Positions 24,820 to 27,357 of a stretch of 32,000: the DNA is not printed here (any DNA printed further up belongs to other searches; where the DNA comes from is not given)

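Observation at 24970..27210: Orphan giant outer-membrane beta-barrel immediately downstream of omcE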

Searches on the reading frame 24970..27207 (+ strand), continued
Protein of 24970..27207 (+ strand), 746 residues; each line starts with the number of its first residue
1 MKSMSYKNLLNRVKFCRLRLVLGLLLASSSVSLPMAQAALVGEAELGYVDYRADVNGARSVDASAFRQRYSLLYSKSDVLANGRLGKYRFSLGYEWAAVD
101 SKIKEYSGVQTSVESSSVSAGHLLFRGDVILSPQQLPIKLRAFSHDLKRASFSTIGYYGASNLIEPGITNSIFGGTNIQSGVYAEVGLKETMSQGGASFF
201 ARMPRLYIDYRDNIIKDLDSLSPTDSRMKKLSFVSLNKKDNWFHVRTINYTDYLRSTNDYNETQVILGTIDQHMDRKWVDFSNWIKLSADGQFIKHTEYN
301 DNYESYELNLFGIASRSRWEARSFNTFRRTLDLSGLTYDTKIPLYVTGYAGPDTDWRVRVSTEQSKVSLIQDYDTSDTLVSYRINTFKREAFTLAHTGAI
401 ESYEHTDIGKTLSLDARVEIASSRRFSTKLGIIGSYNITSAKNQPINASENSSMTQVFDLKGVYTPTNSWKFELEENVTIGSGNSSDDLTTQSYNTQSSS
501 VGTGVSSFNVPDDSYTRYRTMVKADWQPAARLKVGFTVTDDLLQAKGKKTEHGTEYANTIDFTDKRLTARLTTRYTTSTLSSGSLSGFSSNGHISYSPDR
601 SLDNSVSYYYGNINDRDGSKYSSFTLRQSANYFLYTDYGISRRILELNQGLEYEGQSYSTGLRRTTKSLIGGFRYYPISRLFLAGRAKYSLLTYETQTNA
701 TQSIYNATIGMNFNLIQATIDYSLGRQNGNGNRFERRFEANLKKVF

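Call 58: list_cluster_members(proteins=[P0035, P0079, P0100, P0120, P0140, P0150, P0161, P0169, P0172, P0176])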
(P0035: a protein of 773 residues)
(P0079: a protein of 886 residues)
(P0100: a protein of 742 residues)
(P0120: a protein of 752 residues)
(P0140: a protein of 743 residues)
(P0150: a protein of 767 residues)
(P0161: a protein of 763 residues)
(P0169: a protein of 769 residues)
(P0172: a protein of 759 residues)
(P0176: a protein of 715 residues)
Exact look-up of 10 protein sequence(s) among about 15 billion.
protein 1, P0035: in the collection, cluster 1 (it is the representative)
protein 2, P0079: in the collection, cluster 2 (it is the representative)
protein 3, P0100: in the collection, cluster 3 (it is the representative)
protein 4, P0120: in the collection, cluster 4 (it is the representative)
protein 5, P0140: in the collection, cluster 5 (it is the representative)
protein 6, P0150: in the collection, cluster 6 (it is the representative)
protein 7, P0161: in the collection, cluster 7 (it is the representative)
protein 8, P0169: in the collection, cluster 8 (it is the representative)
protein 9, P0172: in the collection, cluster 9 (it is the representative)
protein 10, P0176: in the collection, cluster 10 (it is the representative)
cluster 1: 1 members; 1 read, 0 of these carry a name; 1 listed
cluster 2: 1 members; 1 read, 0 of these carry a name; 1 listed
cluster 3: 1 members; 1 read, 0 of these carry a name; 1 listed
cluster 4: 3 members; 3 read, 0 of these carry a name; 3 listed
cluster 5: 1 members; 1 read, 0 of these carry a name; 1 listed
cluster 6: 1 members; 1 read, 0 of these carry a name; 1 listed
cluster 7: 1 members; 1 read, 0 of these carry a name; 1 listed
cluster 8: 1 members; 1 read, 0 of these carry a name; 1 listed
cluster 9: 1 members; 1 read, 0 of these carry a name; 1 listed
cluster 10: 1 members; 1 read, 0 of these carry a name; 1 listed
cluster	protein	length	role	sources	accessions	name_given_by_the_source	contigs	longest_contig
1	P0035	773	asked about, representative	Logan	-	-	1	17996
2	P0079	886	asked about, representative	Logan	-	-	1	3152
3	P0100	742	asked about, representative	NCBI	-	-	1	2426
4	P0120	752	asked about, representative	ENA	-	-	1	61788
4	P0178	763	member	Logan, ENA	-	-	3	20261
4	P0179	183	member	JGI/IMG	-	-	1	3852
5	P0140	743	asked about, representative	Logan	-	-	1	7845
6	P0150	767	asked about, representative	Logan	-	-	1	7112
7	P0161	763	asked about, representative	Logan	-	-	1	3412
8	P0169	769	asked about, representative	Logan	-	-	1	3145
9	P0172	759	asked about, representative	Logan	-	-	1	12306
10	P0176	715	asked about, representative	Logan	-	-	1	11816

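Call 62: find_homologous_proteins(query=A2, max_evalue=0.001)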
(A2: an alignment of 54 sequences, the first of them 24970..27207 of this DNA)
Query A2 (54 sequences) (746 aa, profile of the alignment): 33 proteins with E <= 0.001 among 8000 candidates.
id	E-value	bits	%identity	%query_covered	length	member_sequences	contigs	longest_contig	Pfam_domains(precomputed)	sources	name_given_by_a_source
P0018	1.2e-258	879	37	95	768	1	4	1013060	-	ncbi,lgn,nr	ncbi:MAG: hypothetical protein CXR31_04635 [Geobacter sp.]|nr:MAG: hypothetical protein CXR31_04635 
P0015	1.3e-258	879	39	96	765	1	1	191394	-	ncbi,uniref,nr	ncbi:hypothetical protein [Geomobilimonas luticola]|uniref:Uncharacterized protein n=1 Tax=Geomobili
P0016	5.2e-253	860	39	98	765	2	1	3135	-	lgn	-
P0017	1.2e-251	856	38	95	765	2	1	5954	-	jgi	-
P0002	4.2e-248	844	59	98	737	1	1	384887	-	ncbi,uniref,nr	ncbi:hypothetical protein [Geotalea sp. SG265]|uniref:hypothetical protein n=1 Tax=Geotalea sp. SG26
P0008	7.5e-247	840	45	97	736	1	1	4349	-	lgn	-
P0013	2.8e-245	835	40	95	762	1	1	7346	-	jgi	jgi:hypothetical protein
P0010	5.4e-244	830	44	97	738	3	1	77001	-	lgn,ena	-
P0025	9.7e-244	830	33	98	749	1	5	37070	-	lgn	-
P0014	2.4e-243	828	40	95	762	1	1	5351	-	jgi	jgi:hypothetical protein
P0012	4.5e-243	827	42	98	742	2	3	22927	-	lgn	-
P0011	2.1e-242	825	43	99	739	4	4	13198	PF13505.13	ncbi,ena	-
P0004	3.5e-241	821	57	99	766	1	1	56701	-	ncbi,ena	-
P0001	1.0e-239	816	74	99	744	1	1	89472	-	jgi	jgi:hypothetical protein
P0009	1.7e-237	809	45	97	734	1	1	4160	-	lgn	-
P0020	3.0e-213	729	35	95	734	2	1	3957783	-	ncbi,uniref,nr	ncbi:hypothetical protein [Geobacter sp. DSM 9736]|uniref:hypothetical protein n=1 Tax=Geobacter sp.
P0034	8.4e-189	648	30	97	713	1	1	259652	-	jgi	-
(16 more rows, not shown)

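Call 64: find_homologous_proteins(query=L016:9923-12178:+, max_evalue=0.001)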
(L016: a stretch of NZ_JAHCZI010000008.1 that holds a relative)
Query L016:9923-12178:+ (752 aa): 183 proteins with E <= 0.001 among 8000 candidates; the best 120 are listed.
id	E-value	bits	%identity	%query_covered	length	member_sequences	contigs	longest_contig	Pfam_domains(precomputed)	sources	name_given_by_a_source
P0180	0.0e+0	1664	99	100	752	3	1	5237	-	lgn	-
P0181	0.0e+0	1469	87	100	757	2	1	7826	-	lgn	-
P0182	0.0e+0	1395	82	100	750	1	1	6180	-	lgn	-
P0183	0.0e+0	1387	81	100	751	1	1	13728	-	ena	-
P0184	0.0e+0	1358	79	100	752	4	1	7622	-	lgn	-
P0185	0.0e+0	1319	77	100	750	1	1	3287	-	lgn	-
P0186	0.0e+0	1278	77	96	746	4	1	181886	-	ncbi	-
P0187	0.0e+0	1274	76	99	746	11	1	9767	-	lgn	-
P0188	0.0e+0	1254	74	99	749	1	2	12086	-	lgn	-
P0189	0.0e+0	1250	73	100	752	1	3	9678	-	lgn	-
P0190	0.0e+0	1219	70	99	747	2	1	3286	-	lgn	-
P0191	0.0e+0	1193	69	100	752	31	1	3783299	-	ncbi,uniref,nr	ncbi:hypothetical protein [Geobacter sulfurreducens]|uniref:hypothetical protein n=1 Tax=Geobacter s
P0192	0.0e+0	1072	64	100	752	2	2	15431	-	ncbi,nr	ncbi:hypothetical protein RHDC3_02604 [Rhodocyclaceae bacterium]|nr:hypothetical protein RHDC3_02604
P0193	2.9e-290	983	59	99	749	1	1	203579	-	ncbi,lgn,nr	ncbi:MAG: hypothetical protein ED859_02025 [Desulfuromonadales bacterium]|nr:MAG: hypothetical prote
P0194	8.2e-285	965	57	100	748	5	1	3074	-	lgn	-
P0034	3.5e-109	384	33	99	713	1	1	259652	-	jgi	-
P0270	3.8e-90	322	31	97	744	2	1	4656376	-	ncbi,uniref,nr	ncbi:hypothetical protein DESUT3_10030 [Desulfuromonas versatilis]|uniref:LptD C-terminal domain-con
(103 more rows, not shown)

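Call 65: find_encoding_contigs(protein=P0191, flank=10000, max_places=2)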
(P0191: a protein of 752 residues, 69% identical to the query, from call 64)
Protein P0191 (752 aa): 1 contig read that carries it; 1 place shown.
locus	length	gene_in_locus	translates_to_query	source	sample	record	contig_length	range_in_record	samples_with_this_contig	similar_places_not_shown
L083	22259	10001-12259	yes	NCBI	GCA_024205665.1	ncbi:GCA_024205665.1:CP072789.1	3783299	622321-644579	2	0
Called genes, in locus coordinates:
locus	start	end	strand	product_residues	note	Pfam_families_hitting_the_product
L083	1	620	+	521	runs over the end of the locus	PF02142:MGS, PF01808:AICARFT_IMPCHas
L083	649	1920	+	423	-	PF02844:GARS_N, PF01071:GARS_A, PF02786:CPSase_L_D2 (weak), PF02843:GARS_C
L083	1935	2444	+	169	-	PF00731:AIRC, PF13685:Fe-ADH_2 (weak)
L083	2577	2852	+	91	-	PF02085:Cytochrom_CIII (weak), PF14522:Cytochrome_C7 (weak)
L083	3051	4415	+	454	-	PF05140:ResB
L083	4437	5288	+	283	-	PF01578:Cytochrom_C_asm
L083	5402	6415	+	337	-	PF14522:Cytochrome_C7 (faint), PF14537:Cytochrom_c3_2 (faint), PF22113:Mtrc-MtrF_II-IV_dom (faint), PF09699:Paired_CXXCH_1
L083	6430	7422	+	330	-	PF14522:Cytochrome_C7 (faint), PF09699:Paired_CXXCH_1, PF14537:Cytochrom_c3_2 (weak), PF09699:Paired_CXXCH_1 (weak)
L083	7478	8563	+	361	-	PF01436:NHL (faint), PF17170:DUF5128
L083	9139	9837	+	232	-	PF09699:Paired_CXXCH_1 (weak)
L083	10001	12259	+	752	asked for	-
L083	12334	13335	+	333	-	PF00535:Glycos_transf_2, PF13641:Glyco_tranf_2_3, PF10111:Glyco_tranf_2_2 (faint), PF13632:Glyco_trans_2_3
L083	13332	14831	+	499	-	PF07719:TPR_2 (faint)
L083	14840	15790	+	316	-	PF00535:Glycos_transf_2, PF10111:Glyco_tranf_2_2 (weak), PF13641:Glyco_tranf_2_3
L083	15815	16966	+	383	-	PF13439:Glyco_transf_4, PF13579:Glyco_trans_4_4, PF00534:Glycos_transf_1, PF13692:Glyco_trans_1_4, PF13524:Glyco_trans_1_2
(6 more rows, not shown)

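Call 69: find_encoding_contigs(protein=P0192, flank=8000, max_places=2)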
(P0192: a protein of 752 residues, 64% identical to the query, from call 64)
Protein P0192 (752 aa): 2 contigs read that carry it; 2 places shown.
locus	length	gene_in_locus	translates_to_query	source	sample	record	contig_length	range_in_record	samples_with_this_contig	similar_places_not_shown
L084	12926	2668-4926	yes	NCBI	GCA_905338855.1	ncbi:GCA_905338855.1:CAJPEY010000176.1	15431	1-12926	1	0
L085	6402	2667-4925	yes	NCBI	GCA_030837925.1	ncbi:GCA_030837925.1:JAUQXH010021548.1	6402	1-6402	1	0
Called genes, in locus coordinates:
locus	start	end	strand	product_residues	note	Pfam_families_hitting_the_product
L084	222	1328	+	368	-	PF01436:NHL (faint), PF08450:SGL (faint), PF17170:DUF5128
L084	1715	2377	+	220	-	PF14537:Cytochrom_c3_2 (faint), PF09699:Paired_CXXCH_1 (weak)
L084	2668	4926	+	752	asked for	-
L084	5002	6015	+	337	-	PF00535:Glycos_transf_2 (weak), PF13641:Glyco_tranf_2_3 (weak), PF13632:Glyco_trans_2_3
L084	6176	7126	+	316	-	PF00535:Glycos_transf_2, PF10111:Glyco_tranf_2_2 (weak), PF13641:Glyco_tranf_2_3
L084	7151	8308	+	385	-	PF13439:Glyco_transf_4, PF13579:Glyco_trans_4_4, PF00534:Glycos_transf_1, PF13692:Glyco_trans_1_4, PF13524:Glyco_trans_1_2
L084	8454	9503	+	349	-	PF01370:Epimerase, PF04321:RmlD_sub_bind (weak), PF16363:GDP_Man_Dehyd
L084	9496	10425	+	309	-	PF01370:Epimerase, PF02719:Polysacc_synt_2 (faint), PF04321:RmlD_sub_bind (weak), PF16363:GDP_Man_Dehyd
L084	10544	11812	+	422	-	PF01943:Polysacc_synt, PF13440:Polysacc_synt_3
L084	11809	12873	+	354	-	-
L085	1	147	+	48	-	?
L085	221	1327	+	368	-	PF01436:NHL (faint), PF08450:SGL (faint), PF17170:DUF5128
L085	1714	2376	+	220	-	PF14537:Cytochrom_c3_2 (faint), PF09699:Paired_CXXCH_1 (weak)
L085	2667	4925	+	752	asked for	-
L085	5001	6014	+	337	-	PF00535:Glycos_transf_2 (weak), PF13641:Glyco_tranf_2_3 (weak), PF13632:Glyco_trans_2_3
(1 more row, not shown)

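Call 70: find_encoding_contigs(protein=P0270, flank=10000, max_places=2)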
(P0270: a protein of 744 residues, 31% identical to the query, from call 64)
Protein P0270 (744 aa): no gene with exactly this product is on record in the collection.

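Call 71: find_encoding_contigs(protein=P0034, flank=10000, max_places=1)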
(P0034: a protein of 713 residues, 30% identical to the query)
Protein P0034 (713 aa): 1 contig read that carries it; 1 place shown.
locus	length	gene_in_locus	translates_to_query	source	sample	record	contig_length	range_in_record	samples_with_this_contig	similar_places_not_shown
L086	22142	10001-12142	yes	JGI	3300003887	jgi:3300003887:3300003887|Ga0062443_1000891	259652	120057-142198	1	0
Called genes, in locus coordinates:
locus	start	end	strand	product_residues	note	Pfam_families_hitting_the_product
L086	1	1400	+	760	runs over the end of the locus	PF02516:STT3, PF22627:AglB_core-like, PF18079:AglB_L1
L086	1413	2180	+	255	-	PF00535:Glycos_transf_2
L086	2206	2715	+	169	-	PF00731:AIRC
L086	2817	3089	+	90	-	PF02085:Cytochrom_CIII (weak), PF14522:Cytochrome_C7 (weak)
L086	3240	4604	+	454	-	PF05140:ResB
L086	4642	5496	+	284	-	PF01578:Cytochrom_C_asm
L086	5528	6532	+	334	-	PF14522:Cytochrome_C7 (faint), PF14537:Cytochrom_c3_2 (faint), PF09699:Paired_CXXCH_1, PF22113:Mtrc-MtrF_II-IV_dom (weak), PF09699:Paired_CXXCH_1, PF22113:Mtrc-MtrF_II-IV_dom (weak), PF09699:Paired_CXXCH_1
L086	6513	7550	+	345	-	PF14522:Cytochrome_C7 (faint), PF09699:Paired_CXXCH_1, PF14537:Cytochrom_c3_2 (weak), PF09699:Paired_CXXCH_1 (weak)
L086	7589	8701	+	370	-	PF08450:SGL (faint), PF01436:NHL (faint), PF17170:DUF5128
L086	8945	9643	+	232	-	PF14537:Cytochrom_c3_2 (faint), PF09699:Paired_CXXCH_1 (weak)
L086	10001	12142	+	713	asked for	-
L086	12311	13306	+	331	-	PF00535:Glycos_transf_2, PF10111:Glyco_tranf_2_2 (faint), PF13632:Glyco_trans_2_3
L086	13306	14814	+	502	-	-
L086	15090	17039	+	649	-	PF10282:Lactonase (faint), PF01436:NHL (faint), PF08450:SGL (weak), PF01731:Arylesterase (faint)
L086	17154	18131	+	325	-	PF13379:NMT1_2, PF09084:NMT1, PF12974:Phosphonate-bd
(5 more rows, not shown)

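Call 77: search_protein_families(library=pfam, alignment_id=A2, max_evalue=0.01)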
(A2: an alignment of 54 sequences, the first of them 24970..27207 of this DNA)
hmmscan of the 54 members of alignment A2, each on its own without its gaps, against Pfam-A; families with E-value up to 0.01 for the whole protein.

A. member 1, window:24970-27207:+ (746 aa): 0 families

B. families by the number of members that match (of 54 scanned): 2 families
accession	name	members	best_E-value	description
PF01389.23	OmpA_membrane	1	5.1e-05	OmpA-like transmembrane domain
PF13505.12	OMP_b-brl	1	9e-05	Outer membrane protein beta-barrel domain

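Call 78: predict_structure(alignment_id=A3)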
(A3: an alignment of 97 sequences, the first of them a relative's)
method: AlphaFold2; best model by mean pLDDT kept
length: 752 residues; sequences in the alignment: 97
mean_pLDDT: 90.5   pTM: 0.71
mean pLDDT of the five models: 90.5, 89.7, 89.7, 89.6, 89.6
residues with pLDDT >= 90: 562; 70-90: 139; 50-70: 41; < 50: 10
segments of 3 or more residues with pLDDT < 50: 1-4, 501-506
pLDDT, mean of each block of 10 residues (from residue 1): 54 85 69 96 94 95 95 91 96 92 88 94 90 95 86 79 90 95 62 75 96 89 90 87 96 96 90 93 97 93 97 96 96 96 96 97 92 95 96 97 90 97 94 95 73 97 95 96 77 74 50 78 96 95 96 93 97 96 91 95 95 96 88 97 85 97 86 95 94 97 93 97 97 93 97 93
secondary structure, 60 per line:
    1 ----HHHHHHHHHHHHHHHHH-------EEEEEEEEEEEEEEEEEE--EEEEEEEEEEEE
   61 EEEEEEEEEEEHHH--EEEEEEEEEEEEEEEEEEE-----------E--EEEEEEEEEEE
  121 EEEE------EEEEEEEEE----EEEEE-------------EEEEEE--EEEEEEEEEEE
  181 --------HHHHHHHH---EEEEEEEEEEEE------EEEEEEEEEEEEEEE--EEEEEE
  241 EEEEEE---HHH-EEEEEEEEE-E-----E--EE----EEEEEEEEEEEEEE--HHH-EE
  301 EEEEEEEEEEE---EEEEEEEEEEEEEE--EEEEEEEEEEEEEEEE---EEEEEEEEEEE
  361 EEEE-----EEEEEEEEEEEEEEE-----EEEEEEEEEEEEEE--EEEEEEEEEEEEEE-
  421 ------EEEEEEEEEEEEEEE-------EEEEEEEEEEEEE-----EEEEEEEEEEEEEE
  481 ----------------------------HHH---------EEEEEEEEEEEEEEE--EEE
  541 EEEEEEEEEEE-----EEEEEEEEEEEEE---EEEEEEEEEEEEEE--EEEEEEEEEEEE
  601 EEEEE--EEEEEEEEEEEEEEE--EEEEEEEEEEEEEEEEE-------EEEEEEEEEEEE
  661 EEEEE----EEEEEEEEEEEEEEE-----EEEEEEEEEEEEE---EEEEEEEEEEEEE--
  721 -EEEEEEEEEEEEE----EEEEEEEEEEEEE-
elements in order (helices of 4 or more, strands of 3 or more residues): H5-21 E29-46 E49-71 E77-95 E110-124 E131-139 E144-148 E162-167 E170-180 H189-196 E200-211 E218-232 E235-246 E254-262 E279-292 E299-311 E315-328 E331-346 E350-364 E370-384 E390-403 E406-419 E427-441 E449-461 E467-480 E521-535 E538-551 E557-569 E573-586 E589-605 E608-622 E625-641 E649-665 E670-684 E690-702 E706-718 E722-734 E739-751
